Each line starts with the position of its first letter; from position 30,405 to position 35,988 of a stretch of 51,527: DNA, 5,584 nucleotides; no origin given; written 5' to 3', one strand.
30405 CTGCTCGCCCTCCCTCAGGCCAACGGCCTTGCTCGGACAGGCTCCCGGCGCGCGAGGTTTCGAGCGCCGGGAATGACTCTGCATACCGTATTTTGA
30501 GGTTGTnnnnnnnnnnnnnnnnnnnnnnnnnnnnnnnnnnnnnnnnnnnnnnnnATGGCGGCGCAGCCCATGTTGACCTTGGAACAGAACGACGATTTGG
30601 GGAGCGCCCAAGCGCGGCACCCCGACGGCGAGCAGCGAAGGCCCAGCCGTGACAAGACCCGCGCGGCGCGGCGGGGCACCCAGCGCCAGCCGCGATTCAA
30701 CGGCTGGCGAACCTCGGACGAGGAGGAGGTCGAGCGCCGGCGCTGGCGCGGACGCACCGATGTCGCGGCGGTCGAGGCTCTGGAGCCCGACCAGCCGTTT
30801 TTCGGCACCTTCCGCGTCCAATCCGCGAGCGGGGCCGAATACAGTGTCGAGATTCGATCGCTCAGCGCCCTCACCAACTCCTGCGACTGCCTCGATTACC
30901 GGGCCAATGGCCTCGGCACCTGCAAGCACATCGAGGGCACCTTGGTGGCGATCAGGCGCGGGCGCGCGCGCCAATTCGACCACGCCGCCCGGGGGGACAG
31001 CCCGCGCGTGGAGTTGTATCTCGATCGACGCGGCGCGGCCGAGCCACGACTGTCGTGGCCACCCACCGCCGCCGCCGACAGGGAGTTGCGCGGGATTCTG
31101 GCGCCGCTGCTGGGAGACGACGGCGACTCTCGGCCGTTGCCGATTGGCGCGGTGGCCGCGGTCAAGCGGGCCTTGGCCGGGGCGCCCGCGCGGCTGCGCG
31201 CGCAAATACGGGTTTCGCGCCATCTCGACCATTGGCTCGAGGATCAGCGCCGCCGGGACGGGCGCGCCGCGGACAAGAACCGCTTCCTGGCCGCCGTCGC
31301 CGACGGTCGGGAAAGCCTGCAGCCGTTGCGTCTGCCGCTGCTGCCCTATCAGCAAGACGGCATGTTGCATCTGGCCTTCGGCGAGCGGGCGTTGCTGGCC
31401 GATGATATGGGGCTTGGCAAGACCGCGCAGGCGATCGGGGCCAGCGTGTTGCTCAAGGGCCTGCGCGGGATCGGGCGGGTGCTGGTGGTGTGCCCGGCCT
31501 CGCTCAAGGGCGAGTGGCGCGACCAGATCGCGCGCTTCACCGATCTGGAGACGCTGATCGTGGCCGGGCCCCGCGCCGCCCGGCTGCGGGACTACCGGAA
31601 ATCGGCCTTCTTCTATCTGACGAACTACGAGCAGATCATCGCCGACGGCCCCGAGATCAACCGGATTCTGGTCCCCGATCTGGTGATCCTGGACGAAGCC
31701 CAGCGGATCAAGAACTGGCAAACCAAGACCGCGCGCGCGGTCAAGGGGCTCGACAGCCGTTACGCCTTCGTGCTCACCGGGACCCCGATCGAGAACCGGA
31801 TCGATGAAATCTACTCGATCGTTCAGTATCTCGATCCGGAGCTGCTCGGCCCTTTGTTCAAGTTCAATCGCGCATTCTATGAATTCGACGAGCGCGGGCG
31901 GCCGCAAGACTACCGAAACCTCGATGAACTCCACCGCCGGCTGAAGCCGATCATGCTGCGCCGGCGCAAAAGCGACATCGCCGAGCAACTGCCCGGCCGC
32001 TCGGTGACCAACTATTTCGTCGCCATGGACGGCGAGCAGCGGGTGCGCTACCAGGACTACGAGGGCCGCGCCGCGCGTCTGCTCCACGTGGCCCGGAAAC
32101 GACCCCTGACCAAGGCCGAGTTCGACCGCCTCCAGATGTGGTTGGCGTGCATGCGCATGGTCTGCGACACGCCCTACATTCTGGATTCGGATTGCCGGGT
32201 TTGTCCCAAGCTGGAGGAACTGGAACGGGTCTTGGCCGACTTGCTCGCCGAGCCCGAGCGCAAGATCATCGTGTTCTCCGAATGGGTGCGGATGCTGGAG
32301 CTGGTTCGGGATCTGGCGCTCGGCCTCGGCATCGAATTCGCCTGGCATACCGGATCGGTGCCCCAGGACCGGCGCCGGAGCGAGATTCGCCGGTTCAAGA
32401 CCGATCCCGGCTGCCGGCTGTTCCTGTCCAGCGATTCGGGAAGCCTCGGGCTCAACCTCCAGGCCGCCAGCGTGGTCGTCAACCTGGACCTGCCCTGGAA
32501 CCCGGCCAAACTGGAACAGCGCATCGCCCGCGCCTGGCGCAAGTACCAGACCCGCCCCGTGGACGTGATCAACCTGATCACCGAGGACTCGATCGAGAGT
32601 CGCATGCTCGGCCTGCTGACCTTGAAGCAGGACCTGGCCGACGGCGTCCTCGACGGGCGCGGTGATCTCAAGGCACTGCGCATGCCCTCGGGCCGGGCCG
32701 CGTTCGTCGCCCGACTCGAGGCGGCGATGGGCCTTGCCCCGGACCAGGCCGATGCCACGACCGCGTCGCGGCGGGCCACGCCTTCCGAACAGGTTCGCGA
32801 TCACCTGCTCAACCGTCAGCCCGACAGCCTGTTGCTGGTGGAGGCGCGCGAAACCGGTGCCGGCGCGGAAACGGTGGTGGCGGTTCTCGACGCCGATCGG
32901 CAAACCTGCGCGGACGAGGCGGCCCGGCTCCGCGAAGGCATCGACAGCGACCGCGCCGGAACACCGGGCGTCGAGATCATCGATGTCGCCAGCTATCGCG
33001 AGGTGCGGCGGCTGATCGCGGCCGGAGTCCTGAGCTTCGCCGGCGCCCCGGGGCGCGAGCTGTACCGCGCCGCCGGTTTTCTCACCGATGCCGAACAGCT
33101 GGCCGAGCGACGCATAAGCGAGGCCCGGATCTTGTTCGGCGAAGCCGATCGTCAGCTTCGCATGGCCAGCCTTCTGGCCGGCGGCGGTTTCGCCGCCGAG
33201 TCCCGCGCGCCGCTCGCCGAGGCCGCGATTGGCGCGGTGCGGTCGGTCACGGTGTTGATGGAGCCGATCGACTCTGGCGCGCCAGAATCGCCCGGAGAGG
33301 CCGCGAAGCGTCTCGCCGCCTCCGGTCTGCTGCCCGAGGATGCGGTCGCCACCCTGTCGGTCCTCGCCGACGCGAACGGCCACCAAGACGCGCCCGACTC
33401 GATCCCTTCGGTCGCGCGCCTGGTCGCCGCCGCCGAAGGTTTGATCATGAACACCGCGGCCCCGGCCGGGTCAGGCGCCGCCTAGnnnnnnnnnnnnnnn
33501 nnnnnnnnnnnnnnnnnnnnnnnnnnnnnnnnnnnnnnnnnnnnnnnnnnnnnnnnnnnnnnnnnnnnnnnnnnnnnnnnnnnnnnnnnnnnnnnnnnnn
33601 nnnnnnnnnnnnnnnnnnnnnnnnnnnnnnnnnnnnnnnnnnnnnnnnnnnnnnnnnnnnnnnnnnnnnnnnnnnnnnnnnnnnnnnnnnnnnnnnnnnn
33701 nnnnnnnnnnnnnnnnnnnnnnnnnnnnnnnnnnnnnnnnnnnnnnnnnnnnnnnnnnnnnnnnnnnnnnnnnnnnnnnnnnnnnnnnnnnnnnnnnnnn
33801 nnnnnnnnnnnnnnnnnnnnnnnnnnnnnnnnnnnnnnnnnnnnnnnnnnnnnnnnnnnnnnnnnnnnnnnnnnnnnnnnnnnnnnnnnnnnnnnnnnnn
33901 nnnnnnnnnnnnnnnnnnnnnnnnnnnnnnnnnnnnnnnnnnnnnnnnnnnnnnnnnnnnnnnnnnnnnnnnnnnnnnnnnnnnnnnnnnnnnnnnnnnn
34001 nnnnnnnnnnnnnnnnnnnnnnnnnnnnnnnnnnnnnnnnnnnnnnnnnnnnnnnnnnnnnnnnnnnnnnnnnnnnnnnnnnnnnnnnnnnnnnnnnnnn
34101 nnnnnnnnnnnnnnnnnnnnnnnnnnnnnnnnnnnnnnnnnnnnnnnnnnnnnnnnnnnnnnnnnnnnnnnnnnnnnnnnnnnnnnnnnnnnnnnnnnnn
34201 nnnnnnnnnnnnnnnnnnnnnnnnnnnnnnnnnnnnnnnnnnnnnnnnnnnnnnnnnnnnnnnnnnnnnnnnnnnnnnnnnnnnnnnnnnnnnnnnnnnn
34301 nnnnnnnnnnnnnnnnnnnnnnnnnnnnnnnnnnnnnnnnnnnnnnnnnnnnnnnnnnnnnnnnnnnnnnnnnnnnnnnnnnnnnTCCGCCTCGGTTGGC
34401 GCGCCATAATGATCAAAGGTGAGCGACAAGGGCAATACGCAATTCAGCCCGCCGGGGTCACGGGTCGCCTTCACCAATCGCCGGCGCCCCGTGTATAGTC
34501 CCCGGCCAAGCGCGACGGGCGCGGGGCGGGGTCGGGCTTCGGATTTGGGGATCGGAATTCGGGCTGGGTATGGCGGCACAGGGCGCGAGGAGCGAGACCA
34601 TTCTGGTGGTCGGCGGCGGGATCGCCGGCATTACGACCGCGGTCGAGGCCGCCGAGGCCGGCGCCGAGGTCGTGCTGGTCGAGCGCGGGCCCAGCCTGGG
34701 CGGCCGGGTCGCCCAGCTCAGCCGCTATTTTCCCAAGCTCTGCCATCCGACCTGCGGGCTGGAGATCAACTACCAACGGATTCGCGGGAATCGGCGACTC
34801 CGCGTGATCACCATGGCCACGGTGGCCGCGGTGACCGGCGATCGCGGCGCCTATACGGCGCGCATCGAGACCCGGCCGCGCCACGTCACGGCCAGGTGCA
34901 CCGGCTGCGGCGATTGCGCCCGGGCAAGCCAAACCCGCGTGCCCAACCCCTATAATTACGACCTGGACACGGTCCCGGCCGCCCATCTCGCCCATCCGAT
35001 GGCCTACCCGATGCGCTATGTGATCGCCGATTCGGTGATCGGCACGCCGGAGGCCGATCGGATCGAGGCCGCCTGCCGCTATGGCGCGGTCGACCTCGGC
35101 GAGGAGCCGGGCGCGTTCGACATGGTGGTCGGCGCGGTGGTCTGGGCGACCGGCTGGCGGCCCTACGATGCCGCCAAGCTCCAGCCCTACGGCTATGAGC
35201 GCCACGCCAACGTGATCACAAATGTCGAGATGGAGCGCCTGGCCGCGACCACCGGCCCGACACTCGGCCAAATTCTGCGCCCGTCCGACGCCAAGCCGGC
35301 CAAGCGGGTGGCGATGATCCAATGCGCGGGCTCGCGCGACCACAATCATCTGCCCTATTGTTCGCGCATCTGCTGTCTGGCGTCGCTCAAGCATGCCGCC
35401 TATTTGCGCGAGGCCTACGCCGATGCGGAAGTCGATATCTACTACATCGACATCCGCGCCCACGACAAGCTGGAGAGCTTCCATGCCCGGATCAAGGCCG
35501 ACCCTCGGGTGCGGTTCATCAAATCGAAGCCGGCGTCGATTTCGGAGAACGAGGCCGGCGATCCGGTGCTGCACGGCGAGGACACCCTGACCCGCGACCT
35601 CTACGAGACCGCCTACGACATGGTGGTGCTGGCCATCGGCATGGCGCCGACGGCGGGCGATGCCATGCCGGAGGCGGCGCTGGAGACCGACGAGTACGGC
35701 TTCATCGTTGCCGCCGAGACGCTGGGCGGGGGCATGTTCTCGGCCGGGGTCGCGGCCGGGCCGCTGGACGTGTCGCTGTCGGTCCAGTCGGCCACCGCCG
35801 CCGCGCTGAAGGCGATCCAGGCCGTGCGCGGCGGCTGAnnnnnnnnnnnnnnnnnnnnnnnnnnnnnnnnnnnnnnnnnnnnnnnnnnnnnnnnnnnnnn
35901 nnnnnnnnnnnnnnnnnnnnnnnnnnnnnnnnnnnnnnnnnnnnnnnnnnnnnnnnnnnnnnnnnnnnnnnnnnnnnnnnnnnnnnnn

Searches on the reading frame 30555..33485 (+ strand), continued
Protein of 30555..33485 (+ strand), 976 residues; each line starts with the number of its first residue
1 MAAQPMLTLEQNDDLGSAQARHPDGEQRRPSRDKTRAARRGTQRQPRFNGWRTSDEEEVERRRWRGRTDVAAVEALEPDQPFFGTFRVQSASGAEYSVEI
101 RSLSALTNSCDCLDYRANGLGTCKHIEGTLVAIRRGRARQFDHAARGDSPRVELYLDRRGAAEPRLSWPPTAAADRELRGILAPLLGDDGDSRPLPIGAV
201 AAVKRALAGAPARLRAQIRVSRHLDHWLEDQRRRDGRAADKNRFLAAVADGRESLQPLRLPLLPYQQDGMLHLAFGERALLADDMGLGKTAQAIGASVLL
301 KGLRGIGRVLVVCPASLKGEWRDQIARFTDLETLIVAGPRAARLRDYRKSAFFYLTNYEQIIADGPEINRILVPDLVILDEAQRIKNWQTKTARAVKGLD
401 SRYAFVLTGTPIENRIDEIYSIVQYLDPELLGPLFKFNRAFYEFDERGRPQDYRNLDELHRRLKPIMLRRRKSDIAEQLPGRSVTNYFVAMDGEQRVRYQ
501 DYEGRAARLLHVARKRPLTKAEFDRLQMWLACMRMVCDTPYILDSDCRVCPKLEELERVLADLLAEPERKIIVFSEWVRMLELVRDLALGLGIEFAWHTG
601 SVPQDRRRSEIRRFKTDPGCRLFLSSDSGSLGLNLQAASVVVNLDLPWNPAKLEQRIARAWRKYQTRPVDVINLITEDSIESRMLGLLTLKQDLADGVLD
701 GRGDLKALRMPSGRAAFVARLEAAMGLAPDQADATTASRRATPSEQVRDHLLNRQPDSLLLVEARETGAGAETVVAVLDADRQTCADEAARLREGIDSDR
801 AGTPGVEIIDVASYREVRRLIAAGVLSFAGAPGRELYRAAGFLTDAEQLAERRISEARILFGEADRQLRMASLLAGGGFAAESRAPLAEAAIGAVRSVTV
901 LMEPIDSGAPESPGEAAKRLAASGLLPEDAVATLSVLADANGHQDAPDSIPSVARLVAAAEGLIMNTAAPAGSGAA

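Call 55: search_protein_families(library=ncbifam, proteins=[window:30570-33485:+], max_evalue=0.001)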
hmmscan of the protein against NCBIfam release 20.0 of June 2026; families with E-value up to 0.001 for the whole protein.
window:30570-33485:+ (971 aa): 13 families
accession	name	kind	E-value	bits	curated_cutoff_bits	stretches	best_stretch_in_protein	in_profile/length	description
NF058637.1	helic_SCO1167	equivalog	5.4e-69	233.2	1200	1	251-696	464-912/932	SCO1167/SCO6262 family helicase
NF053675.1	pilus_reg_Snf2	equivalog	7e-66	223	1100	1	260-698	588-1012/1029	pilus expression-regulating Snf2 family helicase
NF041790.1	anti-phage_ZorD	equivalog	1.2e-38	132.7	1500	1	346-666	704-1032/1035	type I Zorya anti-phage system protein ZorD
NF038318.1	DISARM_DrmD_b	equivalog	5.9e-33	114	950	2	608-694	482-567/868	DISARM system SNF2-like helicase DrmD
NF038317.1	DISARM_DrmD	equivalog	1.2e-29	103.3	610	2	540-678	483-634/1021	DISARM system SNF2-like helicase DrmD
NF041062.1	DpdE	equivalog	8.7e-28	96.8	500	2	547-677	528-663/1048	protein DpdE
NF042964.1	phospholipD_antiphage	equivalog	3e-25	88.7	1100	2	599-683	730-815/895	phospholipase D-like domain-containing anti-phage protein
NF003426.0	PRK04914.1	equivalog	6.6e-15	54.4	576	2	610-678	543-611/959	RNA polymerase-associated protein RapA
NF008394.0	PRK11192.1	equivalog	3.6e-06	26.1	507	1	554-657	237-340/441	ATP-dependent RNA helicase SrmB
NF053711.1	RNA_heli_RhlE1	exception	2.8e-05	23.1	750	1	564-676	245-354/434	RNA helicase RhlE1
NF002340.1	PRK01297.1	equivalog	0.00018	20.5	564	1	553-658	238-343/372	ATP-dependent RNA helicase RhlB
NF053636.1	DDHlcsCsdAPsy1082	equivalog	0.00023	19.8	890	1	543-661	222-340/512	DEAD/DEAH box helicase CsdA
NF053631.1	RNA_helic_CshA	equivalog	0.00048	19.1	646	1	548-657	225-330/434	degradosome RNA helicase CshA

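Call 64: find_encoding_contigs(protein=P0038, flank=3000, max_places=1)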
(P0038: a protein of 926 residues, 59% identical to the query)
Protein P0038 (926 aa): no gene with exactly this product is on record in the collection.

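Call 65: find_encoding_contigs(protein=P0011, flank=3000, max_places=1)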
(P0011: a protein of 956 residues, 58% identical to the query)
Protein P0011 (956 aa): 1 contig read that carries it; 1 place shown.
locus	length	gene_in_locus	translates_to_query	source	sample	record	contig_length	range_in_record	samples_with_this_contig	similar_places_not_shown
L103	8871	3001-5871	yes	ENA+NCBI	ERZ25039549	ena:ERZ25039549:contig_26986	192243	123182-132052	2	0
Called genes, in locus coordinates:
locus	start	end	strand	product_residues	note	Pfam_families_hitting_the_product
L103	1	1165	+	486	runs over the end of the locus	PF05050:Methyltransf_21, PF13489:Methyltransf_23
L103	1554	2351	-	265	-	PF09955:DUF2189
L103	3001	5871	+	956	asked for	PF00176:SNF2-rel_dom, PF00270:DEAD (weak), PF04851:ResIII, PF00271:Helicase_C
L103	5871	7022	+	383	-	PF00465:Fe-ADH, PF13685:Fe-ADH_2, PF25137:ADH_Fe_C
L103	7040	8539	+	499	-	PF00171:Aldedh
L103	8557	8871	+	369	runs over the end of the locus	PF02746:MR_MLE_N, PF13378:MR_MLE_C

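Call 67: find_encoding_contigs(protein=P0047, flank=3000, max_places=1)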
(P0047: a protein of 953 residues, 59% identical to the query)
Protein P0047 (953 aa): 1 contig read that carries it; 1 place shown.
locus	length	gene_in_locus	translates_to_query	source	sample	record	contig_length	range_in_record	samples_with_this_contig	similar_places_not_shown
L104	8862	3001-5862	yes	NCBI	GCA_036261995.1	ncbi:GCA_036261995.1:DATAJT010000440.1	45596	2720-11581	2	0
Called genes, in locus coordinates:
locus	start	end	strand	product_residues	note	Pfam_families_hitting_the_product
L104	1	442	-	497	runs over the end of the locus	PF01979:Amidohydro_1, PF07969:Amidohydro_3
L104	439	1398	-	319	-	PF00701:DHDPS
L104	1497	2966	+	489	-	PF01979:Amidohydro_1, PF07969:Amidohydro_3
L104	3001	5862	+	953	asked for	PF04851:ResIII (weak), PF00176:SNF2-rel_dom, PF00271:Helicase_C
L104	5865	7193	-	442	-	PF00202:Aminotran_3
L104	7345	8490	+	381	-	PF03417:AAT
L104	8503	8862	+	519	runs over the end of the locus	PF00496:SBP_bac_5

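Call 74: search_dna_similar(query=window:30570-33485:+, collection=plasmids, mode=protein, max_evalue=1e-50, max_rows=25)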
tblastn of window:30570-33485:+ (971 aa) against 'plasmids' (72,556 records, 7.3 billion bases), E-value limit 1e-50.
Records with a match: 1; places in all: 1; records where one place covers at least 80% of the query: 0.
Best place of each record, by identity: <60% 1.
By first word of the organism name: Bacillus 1.
By predicted mobility (MOB-suite, as given by PLSDB): non-mobilizable 1.
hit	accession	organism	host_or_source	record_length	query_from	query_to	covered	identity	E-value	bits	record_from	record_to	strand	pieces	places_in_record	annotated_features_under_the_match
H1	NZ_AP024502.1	Bacillus velezensis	-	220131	264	695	44%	30.7%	2e-51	205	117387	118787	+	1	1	DEAD/DEAH box helicase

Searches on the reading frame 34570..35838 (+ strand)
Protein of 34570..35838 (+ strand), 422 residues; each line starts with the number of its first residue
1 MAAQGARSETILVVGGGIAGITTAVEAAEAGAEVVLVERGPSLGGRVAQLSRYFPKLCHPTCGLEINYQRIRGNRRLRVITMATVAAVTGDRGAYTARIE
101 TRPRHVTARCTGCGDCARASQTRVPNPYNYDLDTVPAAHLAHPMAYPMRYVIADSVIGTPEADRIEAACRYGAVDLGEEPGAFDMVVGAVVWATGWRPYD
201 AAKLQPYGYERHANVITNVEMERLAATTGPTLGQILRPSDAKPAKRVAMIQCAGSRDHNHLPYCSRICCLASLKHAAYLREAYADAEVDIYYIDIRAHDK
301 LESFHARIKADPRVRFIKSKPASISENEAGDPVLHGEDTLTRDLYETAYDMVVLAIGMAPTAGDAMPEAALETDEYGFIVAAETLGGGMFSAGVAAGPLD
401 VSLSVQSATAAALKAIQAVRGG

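Call 84: search_protein_families(library=pfam, proteins=[window:34570-35838:+], max_evalue=0.0001)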
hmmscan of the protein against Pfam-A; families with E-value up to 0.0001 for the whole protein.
window:34570-35838:+ (422 aa): 5 families
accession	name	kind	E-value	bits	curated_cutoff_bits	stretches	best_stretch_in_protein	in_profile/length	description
PF07992.20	Pyr_redox_2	-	9.5e-11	42.1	26.1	1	9-44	143-178/291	Pyridine nucleotide-disulphide oxidoreductase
PF12831.13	FAD_oxidored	-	2.8e-10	40.5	27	1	11-48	2-39/416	FAD dependent oxidoreductase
PF01266.30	DAO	-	2.9e-09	37.4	27.9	1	11-45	2-37/353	FAD dependent oxidoreductase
PF13450.12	NAD_binding_8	-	1.9e-08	34.9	21.9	1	13-49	1-37/68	NAD(P)-binding Rossmann-like domain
PF00890.30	FAD_binding_2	-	1.2e-06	28.4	20.4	1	11-46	2-37/414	FAD binding domain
